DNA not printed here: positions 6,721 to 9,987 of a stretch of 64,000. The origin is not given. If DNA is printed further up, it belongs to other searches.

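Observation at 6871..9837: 988-aa HD phosphohydrolase::Hsp90/sacsin-type GHKL ATPase fusion with about 430 unassigned C-terminal residues - candidate single-gene conflict/defence factor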

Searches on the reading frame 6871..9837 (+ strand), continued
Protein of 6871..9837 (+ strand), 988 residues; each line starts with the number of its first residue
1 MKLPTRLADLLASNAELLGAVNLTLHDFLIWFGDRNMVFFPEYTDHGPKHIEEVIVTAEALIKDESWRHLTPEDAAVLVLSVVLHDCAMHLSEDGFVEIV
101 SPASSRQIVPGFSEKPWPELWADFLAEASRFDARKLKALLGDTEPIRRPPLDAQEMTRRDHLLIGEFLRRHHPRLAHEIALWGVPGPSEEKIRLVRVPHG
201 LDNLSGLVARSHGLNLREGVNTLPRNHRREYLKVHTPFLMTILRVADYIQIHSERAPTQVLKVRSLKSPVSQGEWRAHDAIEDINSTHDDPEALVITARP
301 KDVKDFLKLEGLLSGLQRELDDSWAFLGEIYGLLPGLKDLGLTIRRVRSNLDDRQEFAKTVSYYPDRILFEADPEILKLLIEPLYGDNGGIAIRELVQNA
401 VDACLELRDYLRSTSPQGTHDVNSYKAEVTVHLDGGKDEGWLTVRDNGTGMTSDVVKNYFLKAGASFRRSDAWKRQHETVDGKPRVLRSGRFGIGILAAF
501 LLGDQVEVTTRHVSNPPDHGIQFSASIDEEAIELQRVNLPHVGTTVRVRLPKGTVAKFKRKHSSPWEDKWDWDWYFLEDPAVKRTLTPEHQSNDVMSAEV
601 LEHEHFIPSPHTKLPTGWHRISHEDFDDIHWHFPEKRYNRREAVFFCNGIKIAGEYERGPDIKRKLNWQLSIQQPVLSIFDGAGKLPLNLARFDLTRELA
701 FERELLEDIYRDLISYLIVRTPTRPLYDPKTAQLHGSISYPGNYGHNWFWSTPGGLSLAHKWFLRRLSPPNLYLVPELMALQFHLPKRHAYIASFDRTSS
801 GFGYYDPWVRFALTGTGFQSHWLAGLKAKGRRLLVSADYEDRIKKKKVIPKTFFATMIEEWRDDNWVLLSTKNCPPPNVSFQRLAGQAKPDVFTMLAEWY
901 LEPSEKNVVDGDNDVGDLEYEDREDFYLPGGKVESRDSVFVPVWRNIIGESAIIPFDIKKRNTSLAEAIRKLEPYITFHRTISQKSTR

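Call 27: find_related_loci(query=A1, collection=genome_contigs, flank=10000)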
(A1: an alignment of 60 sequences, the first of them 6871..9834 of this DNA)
Query A1 (988 aa) in genome_contigs; peptide patterns used: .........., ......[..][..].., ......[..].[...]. (x = any residue, [..] = any of these).
599 stretches matched a pattern (row limit reached: there are more); 505 encode a relative of the query (tblastn E <= 1e-3); the best 80 are kept; 80 distinct loci.
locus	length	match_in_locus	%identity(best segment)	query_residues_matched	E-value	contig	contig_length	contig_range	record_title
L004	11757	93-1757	83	431-985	0e+0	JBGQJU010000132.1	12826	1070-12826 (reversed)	MAG: Pyrinomonadaceae bacterium isolate OBJ2_061818_070_16 k141_364071_length_12826_cov_11.0000, whole genome shotgun se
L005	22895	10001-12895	41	1-987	0e+0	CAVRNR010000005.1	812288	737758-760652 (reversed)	MAG: Bryobacterales bacterium isolate MFD01231.bin.1.36 genome assembly, contig: contig_18928, whole genome shotgun sequ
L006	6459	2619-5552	40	1-976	0e+0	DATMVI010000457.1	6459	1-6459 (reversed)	MAG TPA_asm: Pyrinomonadaceae bacterium isolate SMAG_U13064 k141_21699, whole genome shotgun sequence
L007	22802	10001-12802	39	1-980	0e+0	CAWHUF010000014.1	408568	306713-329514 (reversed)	MAG: uncultured Acidobacteriota bacterium isolate MFD03066.bin.1.255 genome assembly, contig: contig_51858, whole genome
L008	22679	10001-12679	38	1-887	0e+0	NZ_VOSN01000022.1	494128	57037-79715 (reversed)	Serratia montpellierensis strain PsyLou2A USDA-ARS_EBCL_PsyLou2A.22, whole genome shotgun sequence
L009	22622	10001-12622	43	1-881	0e+0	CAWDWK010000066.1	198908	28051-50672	MAG: uncultured Solibacteraceae bacterium isolate MFD05521.bin.2.66 genome assembly, contig: contig_86036, whole genome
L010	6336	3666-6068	40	1-775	0e+0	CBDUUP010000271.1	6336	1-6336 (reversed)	MAG TPA_asm: uncultured Anaerolineales bacterium isolate SRR22302368_binner13_Refined_76 genome assembly, contig: ERZ257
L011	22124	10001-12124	43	1-720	4e-172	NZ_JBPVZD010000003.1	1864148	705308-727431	Ralstonia sp. 24A2 ntLink_1, whole genome shotgun sequence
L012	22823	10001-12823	35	1-912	2e-165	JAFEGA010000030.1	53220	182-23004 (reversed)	MAG: Proteobacteria bacterium isolate SZAS TMP-68 PROT-TMP-2__30__length-53220, whole genome shotgun sequence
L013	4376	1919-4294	41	1-773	1e-169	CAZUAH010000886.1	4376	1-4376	MAG TPA_asm: uncultured Pirellulaceae bacterium isolate SRP077602_co5_269 genome assembly, contig: NODE_71439_length_437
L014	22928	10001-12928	34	1-988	2e-161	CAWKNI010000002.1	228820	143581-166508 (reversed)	MAG: uncultured delta proteobacterium isolate MFD01231.bin.1.87 genome assembly, contig: contig_29270, whole genome shot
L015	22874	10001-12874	35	1-977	1e-158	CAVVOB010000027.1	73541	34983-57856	MAG: Nitrospirota bacterium isolate MFD05942.bin.2.44 genome assembly, contig: contig_71752, whole genome shotgun sequen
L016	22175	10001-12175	39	1-722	2e-153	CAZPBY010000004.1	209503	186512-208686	MAG TPA_asm: uncultured Solibacteraceae bacterium isolate binchicken_co185_13 genome assembly, contig: NODE_63_length_20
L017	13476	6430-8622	43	3-742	1e-172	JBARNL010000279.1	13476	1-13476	MAG: Candidatus Angelobacter sp. isolate MFD06411_ilm_asm_bin1 k127_4091, whole genome shotgun sequence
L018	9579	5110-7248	39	1-722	2e-149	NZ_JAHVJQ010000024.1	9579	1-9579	Leisingera aquaemixtae strain DP2N28-1 DP2N28-1_ctg024, whole genome shotgun sequence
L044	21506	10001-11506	24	39-553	8e-30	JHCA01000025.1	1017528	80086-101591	Bacillus stercoris strain D7XPN1 Contig00001, whole genome shotgun sequence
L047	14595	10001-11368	24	39-521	1e-28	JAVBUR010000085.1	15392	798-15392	MAG: Tannerellaceae bacterium isolate EPI_MAG_00284 c_000010182221, whole genome shotgun sequence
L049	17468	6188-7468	27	40-512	1e-27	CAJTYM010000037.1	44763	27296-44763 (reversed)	MAG TPA_asm: uncultured Lachnospiraceae bacterium isolate MGBC122324 genome assembly, contig: MGBC122324.37, whole genom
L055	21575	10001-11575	25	39-600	5e-26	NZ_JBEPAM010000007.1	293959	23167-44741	Kitasatospora sp. NPDC001527 NPDC001527_79_B5.ctg-0007, whole genome shotgun sequence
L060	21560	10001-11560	25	39-557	2e-25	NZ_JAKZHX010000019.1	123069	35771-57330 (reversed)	Undibacterium sp. TS12 19, whole genome shotgun sequence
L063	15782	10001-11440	26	20-524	5e-25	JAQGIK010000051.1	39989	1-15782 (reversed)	MAG: Caulobacter sp. isolate RYN_457 scaffold_2193759, whole genome shotgun sequence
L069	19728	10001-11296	26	40-517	4e-24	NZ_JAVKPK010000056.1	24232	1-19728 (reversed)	Methanosarcina sp. Z-7115 56, whole genome shotgun sequence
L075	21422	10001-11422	24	37-557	2e-22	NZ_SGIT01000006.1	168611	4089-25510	Sphingobacterium corticibacterium strain 30C10-4-7 Scaffold6, whole genome shotgun sequence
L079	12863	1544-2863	24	38-517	3e-22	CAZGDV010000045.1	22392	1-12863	MAG TPA_asm: uncultured Dehalococcoidia bacterium isolate binchicken_co334_68 genome assembly, contig: NODE_3865_length_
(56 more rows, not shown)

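Call 28: search_solved_structures(query=A1, max_evalue=0.01)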
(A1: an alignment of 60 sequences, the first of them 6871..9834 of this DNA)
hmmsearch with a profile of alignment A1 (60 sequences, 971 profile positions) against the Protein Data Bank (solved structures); distinct sequences matched with E-value up to 0.01: 150 (the best 60 are shown).
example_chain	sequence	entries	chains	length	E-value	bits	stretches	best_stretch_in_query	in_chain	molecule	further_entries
2ior_A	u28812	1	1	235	1.5e-18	69.5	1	372-556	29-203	Chaperone protein htpG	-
1y4s_A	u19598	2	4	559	9.1e-18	66.9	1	372-556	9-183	Chaperone protein htpG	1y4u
2iop_A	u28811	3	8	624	1.1e-17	66.7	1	372-557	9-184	Chaperone protein htpG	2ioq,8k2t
2esa_A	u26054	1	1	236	1.7e-16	62.7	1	368-520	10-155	Endoplasmin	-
2o1w_A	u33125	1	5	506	3.8e-16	61.5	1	366-520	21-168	Endoplasmin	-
1tbw_A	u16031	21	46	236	4.5e-16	61.3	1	368-520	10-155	Endoplasmin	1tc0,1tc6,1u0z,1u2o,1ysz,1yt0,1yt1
5in9_A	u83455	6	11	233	4.6e-16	61.3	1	369-520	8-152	Endoplasmin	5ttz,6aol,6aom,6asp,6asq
7ull_A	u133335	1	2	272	5.4e-16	61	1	369-585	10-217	Endoplasmin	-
4nh9_A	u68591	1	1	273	5.6e-16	61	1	368-585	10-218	Endoplasmin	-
1qy8_A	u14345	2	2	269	6.3e-16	60.8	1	369-567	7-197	Endoplasmin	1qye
1yt2_A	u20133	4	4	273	7.4e-16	60.6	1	368-583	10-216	Endoplasmin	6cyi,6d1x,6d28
2o1u_A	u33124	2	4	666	7.7e-16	60.5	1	366-520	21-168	Endoplasmin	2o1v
5uls_A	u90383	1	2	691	2.5e-15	58.8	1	368-520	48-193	Endoplasmin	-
9n9j_y3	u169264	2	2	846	1.3e-14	56.5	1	368-566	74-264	Endoplasmin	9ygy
7c04_A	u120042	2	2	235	5.3e-14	54.4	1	363-517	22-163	Heat shock protein 75 kDa, mitochondrial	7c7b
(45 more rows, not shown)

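Call 36: predict_structure(alignment_id=A1)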
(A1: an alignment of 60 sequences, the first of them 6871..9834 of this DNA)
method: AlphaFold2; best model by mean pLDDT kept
length: 988 residues; sequences in the alignment: 60
mean_pLDDT: 85.1   pTM: 0.76
mean pLDDT of the five models: 85.1, 84.4, 83.5, 82.6, 80.3
residues with pLDDT >= 90: 483; 70-90: 384; 50-70: 92; < 50: 29
segments of 3 or more residues with pLDDT < 50: 256-264, 423-425, 907-918
pLDDT, mean of each block of 10 residues (from residue 1): 92 94 92 80 71 90 93 97 91 92 82 89 93 86 88 89 91 94 88 90 95 89 89 95 87 49 56 75 75 87 91 91 93 87 91 92 92 82 81 89 90 67 63 86 93 91 80 89 81 72 94 93 92 94 94 82 64 87 86 71 87 91 94 71 81 61 61 87 84 80 92 95 94 89 82 94 90 91 93 80 90 82 86 94 89 89 95 91 91 92 61 47 63 74 92 95 94 92 80
secondary structure, 60 per line:
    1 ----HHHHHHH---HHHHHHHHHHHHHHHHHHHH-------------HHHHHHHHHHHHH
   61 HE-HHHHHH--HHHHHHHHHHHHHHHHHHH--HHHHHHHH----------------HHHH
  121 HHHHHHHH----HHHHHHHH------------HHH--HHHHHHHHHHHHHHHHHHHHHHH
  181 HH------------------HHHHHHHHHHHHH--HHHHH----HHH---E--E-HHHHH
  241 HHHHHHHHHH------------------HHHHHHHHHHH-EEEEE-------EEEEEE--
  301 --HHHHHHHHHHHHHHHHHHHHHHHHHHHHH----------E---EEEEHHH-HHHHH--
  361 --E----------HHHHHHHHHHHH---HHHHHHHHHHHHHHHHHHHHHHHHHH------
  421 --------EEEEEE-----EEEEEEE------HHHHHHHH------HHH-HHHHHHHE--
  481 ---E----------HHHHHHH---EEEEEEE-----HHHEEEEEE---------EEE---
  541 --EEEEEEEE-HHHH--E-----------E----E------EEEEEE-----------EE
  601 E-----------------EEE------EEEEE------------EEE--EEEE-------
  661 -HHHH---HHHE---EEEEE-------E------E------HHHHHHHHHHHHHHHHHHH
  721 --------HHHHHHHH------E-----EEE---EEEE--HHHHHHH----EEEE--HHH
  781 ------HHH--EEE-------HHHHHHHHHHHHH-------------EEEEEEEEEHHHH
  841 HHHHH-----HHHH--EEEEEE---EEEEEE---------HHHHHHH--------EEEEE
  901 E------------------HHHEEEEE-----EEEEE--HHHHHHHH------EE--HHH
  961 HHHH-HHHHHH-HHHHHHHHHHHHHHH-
elements in order (helices of 4 or more, strands of 3 or more residues): H5-11 H15-34 H48-61 H64-69 H72-90 H93-100 H117-128 H133-140 H158-182 H201-213 H216-220 H236-250 H269-279 E281-285 E293-298 H303-331 E346-349 H354-358 H374-385 H389-414 E429-434 E440-446 H453-460 H471-477 H495-501 E505-511 E520-525 E535-537 E543-550 H552-555 E582-587 E599-601 E619-621 E628-632 E645-647 E650-653 H662-665 E676-680 H702-720 H729-736 E749-751 E755-758 H761-767 E772-775 E792-794 H802-814 E828-836 H837-845 H851-854 E857-862 E866-871 H881-887 E896-901 E923-927 E933-937 H940-947 H958-964 H966-971 H973-987

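Call 39: fold_search(model_id=the predicted structure, library=pdb)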
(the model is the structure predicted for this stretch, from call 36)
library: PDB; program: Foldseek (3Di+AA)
matches with E <= 10: 841; with E <= 0.001: 425
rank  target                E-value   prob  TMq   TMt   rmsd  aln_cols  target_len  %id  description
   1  5uls_A                1.8e-11  1.00  0.26  0.38   7.7       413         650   18  Structure of GRP94 in the active conformation (released 2017-09-27)
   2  9a6t_B                2.0e-11  1.00  0.25  0.37   8.0       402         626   17  Integrative model of DNAK-HTPG by crosslinking MS and deep learning (released 2024-09-18)
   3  8h77_A                3.7e-11  1.00  0.26  0.39   6.3       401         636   17  Hsp90-AhR-p23-XAP2 complex (released 2023-01-04)
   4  7exp_A                5.1e-11  1.00  0.25  0.39  13.7       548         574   15  Crystal structure of zebrafish TRAP1 with AMPPNP and MitoQ (released 2022-01-05)
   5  8eoa_A                5.8e-11  1.00  0.27  0.40   6.3       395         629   18  Cryo-EM structure of human HSP90B-AIPL1 complex (released 2023-01-25)
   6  5tvu_A                6.4e-11  1.00  0.24  0.38   9.8       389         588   17  Crystal structure of mitochondrial Hsp90 (TRAP1) with ATP in absence of Mg (released 2018-03-14)
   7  9kqn_A                7.0e-11  1.00  0.25  0.38   6.8       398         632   18  Hsp90-Cdc37-PINK1 complex (released 2025-10-15)
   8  5uls_B                8.4e-11  1.00  0.26  0.37   7.5       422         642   18  Structure of GRP94 in the active conformation (released 2017-09-27)
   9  4z1i_C                8.8e-11  1.00  0.24  0.47  10.2       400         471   20  Crystal structure of human Trap1 with AMPPNP (released 2015-04-29)
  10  9kmr_A                1.1e-10  1.00  0.27  0.40   6.0       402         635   17  Human Hsp90-PINK1 complex (released 2025-10-15)
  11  6xlf_A                1.3e-10  1.00  0.25  0.39   8.0       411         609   16  Full-length Hsc82 in complex with Aha1 in the presence of AMP-PNP (released 2021-06-30)
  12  6xg6_B                1.3e-10  1.00  0.24  0.36   9.7       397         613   19  Full-length human mitochondrial Hsp90 (TRAP1) with ADP-BeF3 (released 2020-09-30)
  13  8eob_A                1.3e-10  1.00  0.27  0.40   6.5       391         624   18  Cryo-EM structure of human HSP90B in the closed state (released 2023-01-25)
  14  4j0b_A                1.5e-10  1.00  0.23  0.36   9.9       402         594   17  Structure of mitochondrial Hsp90 (TRAP1) with ADP-BeF3 (released 2014-01-22)
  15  4ipe_A                1.7e-10  1.00  0.23  0.37   9.9       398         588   18  Crystal structure of mitochondrial Hsp90 (TRAP1) with AMPPNP (released 2014-01-22)
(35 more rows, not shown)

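Call 41: search_protein_families(library=pfam, alignment_id=A2, max_evalue=0.0001)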
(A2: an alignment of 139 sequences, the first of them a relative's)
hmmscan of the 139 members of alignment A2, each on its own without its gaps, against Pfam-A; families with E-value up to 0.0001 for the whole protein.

A. member 1, L002:7916-8689:- (258 aa): 5 families
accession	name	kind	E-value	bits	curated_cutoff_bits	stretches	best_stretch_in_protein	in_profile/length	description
PF13561.12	adh_short_C2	-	9.9e-67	225.4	27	1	19-251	5-235/236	Enoyl-(Acyl carrier protein) reductase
PF00106.31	adh_short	-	3.5e-60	203.3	26.6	1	11-202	1-192/195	short chain dehydrogenase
PF08659.16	KR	-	1.1e-16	61.8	22.6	1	14-191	4-177/180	KR domain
PF01370.27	Epimerase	-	2.2e-09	37.6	20.9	1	14-244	2-236/240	NAD dependent epimerase/dehydratase family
PF23441.1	SDR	-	5.1e-08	33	27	1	12-251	9-255/258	SDR-like rossmann domain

B. families by the number of members that match (of 139 scanned): 88 families (the first 25 are shown)
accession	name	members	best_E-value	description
PF01171.26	ATP_bind_3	2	6.6e-42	PP-loop family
PF13378.12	MR_MLE_C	2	2.8e-41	Enolase C-terminal domain-like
PF00291.31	PALP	2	3.8e-41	Pyridoxal-phosphate dependent enzyme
PF01042.26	Ribonuc_L-PSP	2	2.4e-33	Endoribonuclease L-PSP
PF00072.30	Response_reg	2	3.4e-23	Response regulator receiver domain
PF02746.21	MR_MLE_N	2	2.2e-08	Mandelate racemase / muconate lactonizing enzyme, N-terminal domain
PF03167.25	UDG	2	1.5e-05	Uracil DNA glycosylase superfamily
PF13701.12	DDE_Tnp_1_4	1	8.5e-157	Transposase DDE domain group 1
PF20697.3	NTase-conflict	1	1.4e-88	Pol beta superfamily nucleotidyltransferase in conflict systems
PF07105.16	DUF1367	1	1.3e-70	Protein of unknown function (DUF1367)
PF13561.12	adh_short_C2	1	9.9e-67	Enoyl-(Acyl carrier protein) reductase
PF00106.31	adh_short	1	3.5e-60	short chain dehydrogenase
PF06250.17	YhcG_C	1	6e-54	YhcG PDDEXK nuclease domain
PF19656.5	DUF6159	1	1.6e-51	Family of unknown function (DUF6159)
PF01676.23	Metalloenzyme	1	2.2e-49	Metalloenzyme superfamily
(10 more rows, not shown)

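Call 42: search_protein_families(library=padloc, alignment_id=A2, max_evalue=0.000001)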
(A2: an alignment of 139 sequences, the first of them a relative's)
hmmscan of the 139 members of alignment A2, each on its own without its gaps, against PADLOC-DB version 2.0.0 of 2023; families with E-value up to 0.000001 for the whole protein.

A. member 1, L002:7916-8689:- (258 aa): 0 families

B. families by the number of members that match (of 139 scanned): 53 families (the first 25 are shown)
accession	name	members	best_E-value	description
PDLC04030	PD-T4-2_B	2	1.2e-14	-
PDLC04795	PDC-S02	1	2.9e-130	-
PDLC04831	PDC-S02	1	2.3e-116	-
PDLC03963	SoFic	1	1.6e-113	-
PDLC04810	PDC-S02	1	7.7e-95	-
PDLC04807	PDC-S02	1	2.4e-93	-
PDLC04803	PDC-S02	1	4e-92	-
PDLC04822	PDC-S02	1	7.6e-87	-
PDLC04801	PDC-S02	1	8.3e-75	-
PDLC04813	PDC-S02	1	1.2e-65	-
PDLC04826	PDC-S02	1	1.4e-54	-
PDLC04827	PDC-S02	1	5.8e-47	-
PDLC04820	PDC-S02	1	6.5e-47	-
PDLC04817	PDC-S02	1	3.6e-39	-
PDLC04798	PDC-S02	1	6.1e-34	-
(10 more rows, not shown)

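Call 54: search_protein_families(library=pfam, proteins=[L003:2558-3028:-, L003:2364-2552:-, L003:3-383:+], max_evalue=0.1)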
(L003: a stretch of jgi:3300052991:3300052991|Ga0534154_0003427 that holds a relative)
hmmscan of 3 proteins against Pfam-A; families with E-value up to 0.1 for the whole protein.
L003:2558-3028:- (157 aa): 2 families
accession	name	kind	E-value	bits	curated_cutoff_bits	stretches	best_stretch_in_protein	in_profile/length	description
PF01850.27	PIN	-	1e-05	26.6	23.6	1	6-117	2-108/120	PIN domain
PF23161.1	HTH_RNase_II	-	0.058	14.7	24.7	1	60-106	40-82/95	Double HTH domain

L003:2364-2552:- (63 aa): 0 families

L003:3-383:+ (126 aa): 5 families
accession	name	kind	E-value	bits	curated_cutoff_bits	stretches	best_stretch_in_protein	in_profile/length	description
PF13683.12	rve_3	-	8.9e-28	96.3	26.5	1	43-109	1-67/67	Integrase core domain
PF00665.32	rve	-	9.6e-10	39.1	32.6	1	3-55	48-102/102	Integrase core domain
PF13333.12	rve_2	-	3.4e-05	24.3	22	1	66-112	5-51/56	Integrase core domain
PF24764.1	rva_4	-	0.0013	18.9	26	1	3-87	48-130/194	Integrase core domain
PF10513.14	EPL1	-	0.054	14.5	25.4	1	83-112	127-156/166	Enhancer of polycomb-like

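Call 57: search_protein_families(library=phrogs, proteins=[window:6871-9834:+], max_evalue=0.01)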
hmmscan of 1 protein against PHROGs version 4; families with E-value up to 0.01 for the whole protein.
window:6871-9834:+ (988 aa): 2 families
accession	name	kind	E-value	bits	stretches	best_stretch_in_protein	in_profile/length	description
phrog_6203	-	unknown function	5.6e-11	42.7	1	428-513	44-120/644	-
phrog_612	-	lysis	0.00027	21.2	1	371-466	24-103/725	RIIA lysis inhibitor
